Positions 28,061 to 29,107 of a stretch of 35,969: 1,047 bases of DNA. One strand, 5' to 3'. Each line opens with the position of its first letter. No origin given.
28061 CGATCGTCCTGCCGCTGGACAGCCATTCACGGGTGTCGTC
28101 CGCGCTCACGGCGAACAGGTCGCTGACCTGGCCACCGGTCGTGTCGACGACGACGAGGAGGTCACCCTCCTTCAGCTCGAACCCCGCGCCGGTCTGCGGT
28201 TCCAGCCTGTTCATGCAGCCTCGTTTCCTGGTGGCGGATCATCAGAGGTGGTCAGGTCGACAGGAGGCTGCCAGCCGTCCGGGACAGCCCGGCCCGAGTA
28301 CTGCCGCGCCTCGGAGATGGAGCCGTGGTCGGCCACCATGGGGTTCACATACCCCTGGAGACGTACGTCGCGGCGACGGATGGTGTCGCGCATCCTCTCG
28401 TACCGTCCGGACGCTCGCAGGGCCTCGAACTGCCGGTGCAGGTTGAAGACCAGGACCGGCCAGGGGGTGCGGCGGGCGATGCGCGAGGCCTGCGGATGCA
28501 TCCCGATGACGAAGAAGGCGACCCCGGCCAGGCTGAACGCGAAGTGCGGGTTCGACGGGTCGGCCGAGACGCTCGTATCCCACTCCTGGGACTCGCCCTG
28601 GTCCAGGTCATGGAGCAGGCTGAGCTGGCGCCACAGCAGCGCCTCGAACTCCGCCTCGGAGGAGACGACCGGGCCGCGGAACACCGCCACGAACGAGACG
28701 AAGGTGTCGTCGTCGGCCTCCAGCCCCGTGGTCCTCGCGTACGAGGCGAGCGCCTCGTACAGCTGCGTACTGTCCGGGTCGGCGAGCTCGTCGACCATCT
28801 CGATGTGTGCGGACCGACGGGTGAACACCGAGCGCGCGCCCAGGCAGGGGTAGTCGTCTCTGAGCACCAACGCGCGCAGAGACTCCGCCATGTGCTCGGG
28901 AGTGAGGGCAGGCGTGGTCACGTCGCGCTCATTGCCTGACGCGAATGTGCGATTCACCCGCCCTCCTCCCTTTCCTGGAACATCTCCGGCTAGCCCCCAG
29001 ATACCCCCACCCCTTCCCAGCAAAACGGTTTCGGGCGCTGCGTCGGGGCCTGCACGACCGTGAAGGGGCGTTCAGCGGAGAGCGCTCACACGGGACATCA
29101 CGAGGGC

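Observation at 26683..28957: Translationally coupled YqcI/YcgG - DUF1989 - membrane GT2 operon: candidate undescribed pathway linking guanidine-type N chemistry to an envelope glycosyltransferase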

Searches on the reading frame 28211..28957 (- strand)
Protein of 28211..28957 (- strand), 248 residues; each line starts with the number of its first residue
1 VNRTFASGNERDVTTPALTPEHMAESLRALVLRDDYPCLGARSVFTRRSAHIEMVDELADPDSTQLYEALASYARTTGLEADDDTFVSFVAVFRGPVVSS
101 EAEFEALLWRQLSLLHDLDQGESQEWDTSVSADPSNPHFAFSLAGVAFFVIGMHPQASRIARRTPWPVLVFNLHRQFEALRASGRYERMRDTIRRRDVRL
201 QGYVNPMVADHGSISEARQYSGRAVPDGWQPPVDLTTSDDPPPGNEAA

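Call 3: search_protein_families(library=pfam, proteins=[window:28211-28957:-], max_evalue=0.01)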
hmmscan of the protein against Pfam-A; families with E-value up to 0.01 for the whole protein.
window:28211-28957:- (248 aa): 1 family
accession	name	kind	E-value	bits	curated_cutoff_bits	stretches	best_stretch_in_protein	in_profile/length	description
PF08892.16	YqcI_YcgG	-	1.2e-51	175.9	27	1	28-232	2-209/211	YqcI/YcgG family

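Call 4: search_protein_families(library=ncbifam, proteins=[window:28211-28957:-], max_evalue=0.01)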
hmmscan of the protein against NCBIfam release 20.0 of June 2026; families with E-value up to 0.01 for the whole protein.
window:28211-28957:- (248 aa): 1 family
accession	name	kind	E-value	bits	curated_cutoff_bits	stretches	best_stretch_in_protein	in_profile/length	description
NF041366.1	GntA_guanitoxin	equivalog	1.7e-83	280.1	145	1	21-232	22-231/232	guanitoxin biosynthesis heme-dependent pre-guanitoxin N-hydroxylase GntA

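Call 44: search_solved_structures(query=window:28211-28957:-, max_evalue=1, show_alignments=3)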
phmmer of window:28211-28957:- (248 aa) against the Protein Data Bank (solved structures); distinct sequences matched with E-value up to 1: 3.
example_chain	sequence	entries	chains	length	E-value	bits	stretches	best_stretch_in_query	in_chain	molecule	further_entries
9ubb_A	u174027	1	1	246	1.3e-06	31.4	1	22-197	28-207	YqcI/YcgG family protein AglA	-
9uba_A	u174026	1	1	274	1.6e-06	31.1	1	22-186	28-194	YqcI/YcgG family protein AglA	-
9ub3_A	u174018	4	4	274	2.1e-06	30.7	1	22-184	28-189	YqcI/YcgG family protein AglA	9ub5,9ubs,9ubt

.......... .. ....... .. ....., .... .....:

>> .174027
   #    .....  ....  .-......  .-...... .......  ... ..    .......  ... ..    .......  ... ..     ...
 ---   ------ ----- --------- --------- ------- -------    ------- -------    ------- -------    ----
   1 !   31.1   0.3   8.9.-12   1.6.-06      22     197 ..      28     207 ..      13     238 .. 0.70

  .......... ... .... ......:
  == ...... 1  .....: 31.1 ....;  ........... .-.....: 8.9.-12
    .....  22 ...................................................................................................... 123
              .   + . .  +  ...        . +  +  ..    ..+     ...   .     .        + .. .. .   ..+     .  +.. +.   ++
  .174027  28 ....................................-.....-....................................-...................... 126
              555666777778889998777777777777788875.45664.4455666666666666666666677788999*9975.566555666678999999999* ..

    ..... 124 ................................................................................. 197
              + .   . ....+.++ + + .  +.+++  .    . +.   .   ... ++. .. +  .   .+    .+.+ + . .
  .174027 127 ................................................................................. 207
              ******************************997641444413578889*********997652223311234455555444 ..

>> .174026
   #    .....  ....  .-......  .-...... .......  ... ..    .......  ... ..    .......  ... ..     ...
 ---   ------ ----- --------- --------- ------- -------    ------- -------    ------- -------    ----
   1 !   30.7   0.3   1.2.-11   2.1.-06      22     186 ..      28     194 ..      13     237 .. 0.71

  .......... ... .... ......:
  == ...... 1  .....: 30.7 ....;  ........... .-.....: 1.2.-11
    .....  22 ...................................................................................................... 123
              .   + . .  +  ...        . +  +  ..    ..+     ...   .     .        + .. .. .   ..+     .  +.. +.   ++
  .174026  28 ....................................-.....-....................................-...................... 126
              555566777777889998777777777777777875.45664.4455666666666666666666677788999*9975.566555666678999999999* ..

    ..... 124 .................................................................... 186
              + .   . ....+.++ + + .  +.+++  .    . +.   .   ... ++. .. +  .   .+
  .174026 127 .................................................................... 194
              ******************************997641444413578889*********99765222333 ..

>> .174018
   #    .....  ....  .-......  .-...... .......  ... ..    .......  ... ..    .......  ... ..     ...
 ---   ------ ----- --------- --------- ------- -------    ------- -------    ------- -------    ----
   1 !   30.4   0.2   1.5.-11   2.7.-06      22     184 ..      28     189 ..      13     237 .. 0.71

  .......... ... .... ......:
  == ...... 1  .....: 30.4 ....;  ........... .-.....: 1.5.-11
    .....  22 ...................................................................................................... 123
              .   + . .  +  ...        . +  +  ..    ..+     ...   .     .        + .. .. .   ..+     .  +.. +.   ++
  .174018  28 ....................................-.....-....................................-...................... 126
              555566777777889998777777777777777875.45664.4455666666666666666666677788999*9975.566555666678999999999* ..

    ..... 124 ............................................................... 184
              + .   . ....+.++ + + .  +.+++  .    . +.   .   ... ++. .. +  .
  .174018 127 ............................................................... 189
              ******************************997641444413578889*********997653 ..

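Call 65: find_homologous_proteins(query=window:28211-28957:-, max_evalue=0.00001)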
Query window:28211-28957:- (248 aa): 2095 proteins with E <= 0.00001 among 3291 candidates; the best 120 are listed.
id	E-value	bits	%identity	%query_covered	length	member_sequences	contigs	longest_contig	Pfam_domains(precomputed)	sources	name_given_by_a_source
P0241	2.2e-145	501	90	100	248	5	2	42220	PF08892.17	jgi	jgi:uncharacterized protein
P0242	4.9e-140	483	87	100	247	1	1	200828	PF08892.17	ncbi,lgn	-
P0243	1.1e-118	413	78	97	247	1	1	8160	PF08892.17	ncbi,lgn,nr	ncbi:MAG TPA: guanitoxin biosynthesis heme-dependent pre-guanitoxin N-hydroxylase GntA [Propionibact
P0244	1.3e-111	390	82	84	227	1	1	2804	PF08892.17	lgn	-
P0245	5.0e-110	385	75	92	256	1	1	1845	PF08892.17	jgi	jgi:uncharacterized protein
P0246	2.9e-104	366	73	88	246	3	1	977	PF08892.17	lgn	-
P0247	2.8e-103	363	74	88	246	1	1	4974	PF08892.17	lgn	-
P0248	2.0e-97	344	71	87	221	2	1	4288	PF08892.17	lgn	-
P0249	2.9e-92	327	66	88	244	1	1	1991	PF08892.17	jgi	jgi:FPC/CPF motif-containing protein YcgG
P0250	1.5e-78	282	60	93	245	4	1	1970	PF08892.17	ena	-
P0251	1.6e-78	282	61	91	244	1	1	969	PF08892.17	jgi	-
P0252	2.0e-78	281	63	85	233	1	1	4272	PF08892.17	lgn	-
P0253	2.2e-78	281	60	90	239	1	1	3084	PF08892.17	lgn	-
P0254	2.2e-78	281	61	93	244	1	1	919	PF08892.17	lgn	-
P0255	2.4e-78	281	60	92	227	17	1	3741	PF08892.17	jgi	jgi:hypothetical protein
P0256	4.5e-78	280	61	90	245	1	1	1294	PF08892.17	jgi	jgi:FPC/CPF motif-containing protein YcgG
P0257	6.5e-78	280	61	90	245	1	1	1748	PF08892.17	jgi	-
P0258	6.6e-78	280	61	90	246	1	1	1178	PF08892.17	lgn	-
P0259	7.6e-78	279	61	91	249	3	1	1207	PF08892.17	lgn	-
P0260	8.0e-78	279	60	87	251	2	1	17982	PF08892.17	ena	-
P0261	9.3e-78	279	60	92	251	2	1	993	PF08892.17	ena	-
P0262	1.3e-77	279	62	87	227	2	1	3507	PF08892.17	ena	-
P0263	2.4e-77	278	61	90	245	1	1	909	PF08892.17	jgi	jgi:FPC/CPF motif-containing protein YcgG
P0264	2.5e-77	278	63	86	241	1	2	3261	PF08892.17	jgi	jgi:FPC/CPF motif-containing protein YcgG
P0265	5.0e-77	277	62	89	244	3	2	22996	PF08892.17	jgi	jgi:FPC/CPF motif-containing protein YcgG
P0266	5.8e-77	277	58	93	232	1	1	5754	PF08892.17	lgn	-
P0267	5.9e-77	277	64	85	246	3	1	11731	PF08892.17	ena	-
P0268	6.0e-77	276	63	86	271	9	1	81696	PF08892.17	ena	-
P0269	6.0e-77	276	62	89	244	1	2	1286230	PF08892.17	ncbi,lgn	ncbi:guanitoxin biosynthesis heme-dependent pre-guanitoxin N-hydroxylase GntA [Pedococcus sp. P5_B7]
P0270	6.7e-77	276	61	91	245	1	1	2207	PF08892.17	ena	-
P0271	1.3e-76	275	61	88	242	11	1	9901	PF08892.17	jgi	jgi:FPC/CPF motif-containing protein YcgG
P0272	1.3e-76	275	60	91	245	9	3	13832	PF08892.17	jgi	jgi:FPC/CPF motif-containing protein YcgG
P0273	1.6e-76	275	61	88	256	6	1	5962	PF08892.17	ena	-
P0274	1.7e-76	275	62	86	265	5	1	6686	PF08892.17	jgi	jgi:FPC/CPF motif-containing protein YcgG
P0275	1.8e-76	275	61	89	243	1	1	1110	PF08892.17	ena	-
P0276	1.9e-76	275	61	86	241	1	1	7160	PF08892.17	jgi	jgi:FPC/CPF motif-containing protein YcgG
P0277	2.3e-76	275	61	87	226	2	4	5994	PF08892.17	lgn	-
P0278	2.4e-76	275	61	88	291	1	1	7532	PF08892.17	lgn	-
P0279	3.1e-76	274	64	84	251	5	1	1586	PF08892.17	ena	-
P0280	3.6e-76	274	61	91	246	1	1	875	PF08892.17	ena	-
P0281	4.4e-76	274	61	90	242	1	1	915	PF08892.17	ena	-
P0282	5.2e-76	273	60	90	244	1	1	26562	PF08892.17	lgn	-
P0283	5.2e-76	273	60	88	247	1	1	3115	PF08892.17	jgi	jgi:uncharacterized protein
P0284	5.6e-76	273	59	90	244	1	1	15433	PF08892.17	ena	-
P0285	5.7e-76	273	63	86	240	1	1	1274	PF08892.17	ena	-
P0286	6.4e-76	273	63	86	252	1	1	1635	PF08892.17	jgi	jgi:FPC/CPF motif-containing protein YcgG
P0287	6.9e-76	273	59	93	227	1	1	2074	PF08892.17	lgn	-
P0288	7.3e-76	273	62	87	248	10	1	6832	PF08892.17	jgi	-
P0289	7.8e-76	273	61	90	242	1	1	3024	PF08892.17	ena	-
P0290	9.1e-76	273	60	88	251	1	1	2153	PF08892.17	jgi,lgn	jgi:hypothetical protein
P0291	1.0e-75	272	61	84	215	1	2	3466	PF08892.17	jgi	jgi:FPC/CPF motif-containing protein YcgG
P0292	1.4e-75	272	61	90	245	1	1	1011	PF08892.17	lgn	-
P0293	1.7e-75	272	62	86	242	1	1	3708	PF08892.17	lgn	-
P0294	1.8e-75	272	61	85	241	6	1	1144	PF08892.17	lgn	-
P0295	2.0e-75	272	59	93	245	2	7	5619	PF08892.17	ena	-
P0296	2.4e-75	271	60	91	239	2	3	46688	PF08892.17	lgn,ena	-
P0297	2.5e-75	271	59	93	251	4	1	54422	PF08892.17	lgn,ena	-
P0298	2.8e-75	271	61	90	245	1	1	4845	PF08892.17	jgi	jgi:FPC/CPF motif-containing protein YcgG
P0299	2.9e-75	271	59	91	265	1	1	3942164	PF08892.17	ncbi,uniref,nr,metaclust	ncbi:hypothetical protein SAMN04489867_0551 [Pedococcus dokdonensis]|uniref:YqcI/YcgG family protein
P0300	3.1e-75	271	62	85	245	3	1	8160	PF08892.17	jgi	jgi:FPC/CPF motif-containing protein YcgG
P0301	4.3e-75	270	59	86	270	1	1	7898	PF08892.17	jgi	jgi:FPC/CPF motif-containing protein YcgG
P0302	4.3e-75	270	61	86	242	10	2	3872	PF08892.17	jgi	jgi:FPC/CPF motif-containing protein YcgG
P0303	5.5e-75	270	60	83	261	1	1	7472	PF08892.17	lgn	-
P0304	6.6e-75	270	58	92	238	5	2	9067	PF08892.17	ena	-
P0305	6.6e-75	270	59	87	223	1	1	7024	PF08892.17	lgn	-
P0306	6.7e-75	270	60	88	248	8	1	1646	PF08892.17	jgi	jgi:FPC/CPF motif-containing protein YcgG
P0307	6.9e-75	270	62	85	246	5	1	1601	PF08892.17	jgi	jgi:FPC/CPF motif-containing protein YcgG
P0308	7.2e-75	270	57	92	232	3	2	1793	PF08892.17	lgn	-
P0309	7.2e-75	270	60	87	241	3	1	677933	PF08892.17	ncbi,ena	-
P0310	7.4e-75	270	61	90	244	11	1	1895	PF08892.17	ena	-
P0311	9.5e-75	269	66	76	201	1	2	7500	PF08892.17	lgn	-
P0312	1.5e-74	269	60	88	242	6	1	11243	PF08892.17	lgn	-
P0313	1.5e-74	269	62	89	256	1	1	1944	PF08892.17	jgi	jgi:FPC/CPF motif-containing protein YcgG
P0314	1.6e-74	269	60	89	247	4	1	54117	PF08892.17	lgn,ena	-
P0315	2.5e-74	268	60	86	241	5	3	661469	PF08892.17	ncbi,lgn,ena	-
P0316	2.7e-74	268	61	83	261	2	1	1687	PF08892.17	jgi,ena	jgi:FPC/CPF motif-containing protein YcgG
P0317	3.0e-74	268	62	87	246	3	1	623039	PF08892.17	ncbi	ncbi:guanitoxin biosynthesis heme-dependent pre-guanitoxin N-hydroxylase GntA [Pedococcus soli]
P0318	3.9e-74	267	60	87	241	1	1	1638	PF08892.17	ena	-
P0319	4.7e-74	267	60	88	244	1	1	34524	PF08892.17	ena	-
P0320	5.3e-74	267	57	88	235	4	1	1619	PF08892.17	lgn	-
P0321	7.9e-74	266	59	87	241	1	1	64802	PF08892.17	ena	-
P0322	8.6e-74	266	63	86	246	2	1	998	PF08892.17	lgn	-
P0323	9.5e-74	266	58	86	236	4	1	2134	PF08892.17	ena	-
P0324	9.7e-74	266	58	93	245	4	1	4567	PF08892.17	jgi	jgi:FPC/CPF motif-containing protein YcgG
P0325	1.1e-73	266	60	86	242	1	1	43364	PF08892.17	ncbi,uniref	ncbi:guanitoxin biosynthesis heme-dependent pre-guanitoxin N-hydroxylase GntA [Pedococcus sp. NPDC05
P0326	1.2e-73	266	60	86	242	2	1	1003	PF08892.17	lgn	-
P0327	1.4e-73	265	63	82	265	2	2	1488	PF08892.17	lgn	-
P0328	1.4e-73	265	59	88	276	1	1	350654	PF08892.17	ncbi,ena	-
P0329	1.8e-73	265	60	86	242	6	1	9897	PF08892.17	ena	-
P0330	2.2e-73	265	57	89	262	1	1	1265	PF08892.17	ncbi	-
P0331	2.3e-73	265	57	92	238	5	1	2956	PF08892.17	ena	-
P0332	2.8e-73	264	58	89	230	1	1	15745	PF08892.17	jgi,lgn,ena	jgi:FPC/CPF motif-containing protein YcgG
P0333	3.6e-73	264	59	90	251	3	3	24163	PF08892.17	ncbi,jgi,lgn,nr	ncbi:MAG TPA: guanitoxin biosynthesis heme-dependent pre-guanitoxin N-hydroxylase GntA [Pedococcus s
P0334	3.8e-73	264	59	86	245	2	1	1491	PF08892.17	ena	-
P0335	4.2e-73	264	61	85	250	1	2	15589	PF08892.17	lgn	-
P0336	5.9e-73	263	61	84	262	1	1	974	PF08892.17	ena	-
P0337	5.9e-73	263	60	87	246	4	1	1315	PF08892.17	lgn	-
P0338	7.3e-73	263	59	85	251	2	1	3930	PF08892.17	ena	-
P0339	7.5e-73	263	63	82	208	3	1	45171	PF08892.17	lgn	-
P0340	7.5e-73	263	59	90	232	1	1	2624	PF08892.17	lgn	-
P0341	1.9e-72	262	59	88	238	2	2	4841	PF08892.17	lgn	-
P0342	2.0e-72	262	61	82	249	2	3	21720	PF08892.17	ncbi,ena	-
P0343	2.0e-72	262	57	86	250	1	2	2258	PF08892.17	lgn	-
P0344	2.0e-72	262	59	86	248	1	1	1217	PF08892.17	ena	-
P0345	2.2e-72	262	58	87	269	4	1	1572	PF08892.17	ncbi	-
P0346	2.7e-72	261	58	88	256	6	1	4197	PF08892.17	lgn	-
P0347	2.8e-72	261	60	89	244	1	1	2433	PF08892.17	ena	-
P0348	3.3e-72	261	62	82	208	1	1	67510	PF08892.17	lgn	-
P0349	3.8e-72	261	58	86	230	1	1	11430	PF08892.17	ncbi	-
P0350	4.5e-72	261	59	86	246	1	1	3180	PF08892.17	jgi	jgi:hypothetical protein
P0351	4.7e-72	260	59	86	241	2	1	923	PF08892.17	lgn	-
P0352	4.8e-72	260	59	86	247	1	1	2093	PF08892.17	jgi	jgi:uncharacterized protein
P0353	4.8e-72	260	58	85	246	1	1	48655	PF08892.17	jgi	jgi:FPC/CPF motif-containing protein YcgG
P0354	5.0e-72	260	58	86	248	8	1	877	PF08892.17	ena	-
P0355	6.0e-72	260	58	86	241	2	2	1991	PF08892.17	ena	-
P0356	9.0e-72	260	57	85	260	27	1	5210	PF08892.17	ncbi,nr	ncbi:MAG TPA: guanitoxin biosynthesis heme-dependent pre-guanitoxin N-hydroxylase GntA [Ornithinibac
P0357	9.3e-72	259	60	83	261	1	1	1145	PF08892.17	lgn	-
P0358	9.9e-72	259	57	85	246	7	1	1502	PF08892.17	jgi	jgi:FPC/CPF motif-containing protein YcgG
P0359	1.0e-71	259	57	87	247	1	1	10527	PF08892.17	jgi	jgi:uncharacterized protein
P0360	1.2e-71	259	59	85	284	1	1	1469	PF08892.17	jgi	jgi:FPC/CPF motif-containing protein YcgG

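Call 66: find_encoding_contigs(protein=P0299, flank=8000, max_places=1)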
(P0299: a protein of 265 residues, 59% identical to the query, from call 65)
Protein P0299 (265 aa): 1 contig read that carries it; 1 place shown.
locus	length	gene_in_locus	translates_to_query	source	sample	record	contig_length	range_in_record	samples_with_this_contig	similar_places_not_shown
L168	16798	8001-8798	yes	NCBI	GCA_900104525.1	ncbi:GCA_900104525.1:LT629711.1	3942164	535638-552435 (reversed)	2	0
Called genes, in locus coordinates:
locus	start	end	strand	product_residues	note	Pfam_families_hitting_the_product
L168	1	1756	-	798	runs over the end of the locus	PF03772:Competence, PF00753:Lactamase_B, PF12706:Lactamase_B_2 (weak)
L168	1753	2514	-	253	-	PF10531:SLBB, PF12836:HHH_3, PF00633:HHH (weak)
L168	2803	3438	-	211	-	PF02660:G3P_acyltransf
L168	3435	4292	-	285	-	PF02645:DegV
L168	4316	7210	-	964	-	PF00133:tRNA-synt_1, PF09334:tRNA-synt_1g, PF13603:tRNA-synt_1_2, PF08264:Anticodon_1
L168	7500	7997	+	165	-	PF01814:Hemerythrin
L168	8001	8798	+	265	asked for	PF08892:YqcI_YcgG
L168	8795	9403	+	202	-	PF09347:DUF1989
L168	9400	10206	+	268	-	PF13185:GAF_2, PF03861:ANTAR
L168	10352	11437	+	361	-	PF13439:Glyco_transf_4 (weak)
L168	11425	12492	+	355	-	PF13439:Glyco_transf_4, PF13579:Glyco_trans_4_4, PF00534:Glycos_transf_1, PF13692:Glyco_trans_1_4, PF20706:GT4-conflict (weak)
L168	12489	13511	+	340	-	PF04101:Glyco_tran_28_C (weak)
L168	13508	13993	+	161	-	-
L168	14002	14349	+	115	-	PF02709:Glyco_transf_7C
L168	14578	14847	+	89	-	PF11387:DUF2795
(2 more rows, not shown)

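Call 67: find_encoding_contigs(protein=P0241, flank=10000, max_places=2)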
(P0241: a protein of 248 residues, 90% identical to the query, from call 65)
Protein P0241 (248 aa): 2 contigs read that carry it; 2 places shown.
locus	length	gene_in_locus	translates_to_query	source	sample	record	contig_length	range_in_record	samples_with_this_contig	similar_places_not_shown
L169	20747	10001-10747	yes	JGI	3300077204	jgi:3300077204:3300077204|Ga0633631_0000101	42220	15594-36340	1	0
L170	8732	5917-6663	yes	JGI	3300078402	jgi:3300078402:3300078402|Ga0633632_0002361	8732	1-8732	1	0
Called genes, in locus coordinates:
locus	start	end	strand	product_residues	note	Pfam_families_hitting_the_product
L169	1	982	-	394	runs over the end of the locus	PF00480:ROK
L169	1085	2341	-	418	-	PF18435:EstA_Ig_like (weak)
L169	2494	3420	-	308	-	PF04909:Amidohydro_2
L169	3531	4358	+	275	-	PF00248:Aldo_ket_red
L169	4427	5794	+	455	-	PF01565:FAD_binding_4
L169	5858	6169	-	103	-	-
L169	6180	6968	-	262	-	PF01590:GAF, PF13185:GAF_2, PF03861:ANTAR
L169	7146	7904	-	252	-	PF01590:GAF (weak), PF13185:GAF_2, PF03861:ANTAR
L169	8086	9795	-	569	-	PF00270:DEAD, PF00271:Helicase_C, PF16124:RecQ_Zn_bind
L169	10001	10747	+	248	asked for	PF08892:YqcI_YcgG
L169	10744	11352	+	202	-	PF09347:DUF1989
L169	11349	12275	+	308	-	PF00535:Glycos_transf_2 (weak)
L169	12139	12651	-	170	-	PF10502:Peptidase_S26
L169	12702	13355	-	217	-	PF20046:DUF6448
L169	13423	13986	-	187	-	PF00027:cNMP_binding, PF13545:HTH_Crp_2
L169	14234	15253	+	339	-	PF00535:Glycos_transf_2, PF13641:Glyco_tranf_2_3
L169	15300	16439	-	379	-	PF01041:DegT_DnrJ_EryC1, PF00155:Aminotran_1_2, PF00266:Aminotran_5 (faint)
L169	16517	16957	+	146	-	PF04138:GtrA_DPMS_TM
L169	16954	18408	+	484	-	-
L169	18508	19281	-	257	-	PF23441:SDR (weak), PF00106:adh_short, PF08659:KR, PF13561:adh_short_C2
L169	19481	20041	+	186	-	-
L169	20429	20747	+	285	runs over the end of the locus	PF05368:NmrA, PF13460:NAD_binding_10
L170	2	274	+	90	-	?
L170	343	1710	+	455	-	PF01565:FAD_binding_4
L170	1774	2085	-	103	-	-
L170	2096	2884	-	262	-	PF01590:GAF, PF13185:GAF_2, PF03861:ANTAR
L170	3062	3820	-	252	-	PF01590:GAF (weak), PF13185:GAF_2, PF03861:ANTAR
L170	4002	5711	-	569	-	PF00270:DEAD, PF00271:Helicase_C, PF16124:RecQ_Zn_bind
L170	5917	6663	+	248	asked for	PF08892:YqcI_YcgG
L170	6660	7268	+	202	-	PF09347:DUF1989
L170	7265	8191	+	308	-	PF00535:Glycos_transf_2 (weak)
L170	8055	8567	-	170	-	PF10502:Peptidase_S26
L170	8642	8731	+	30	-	?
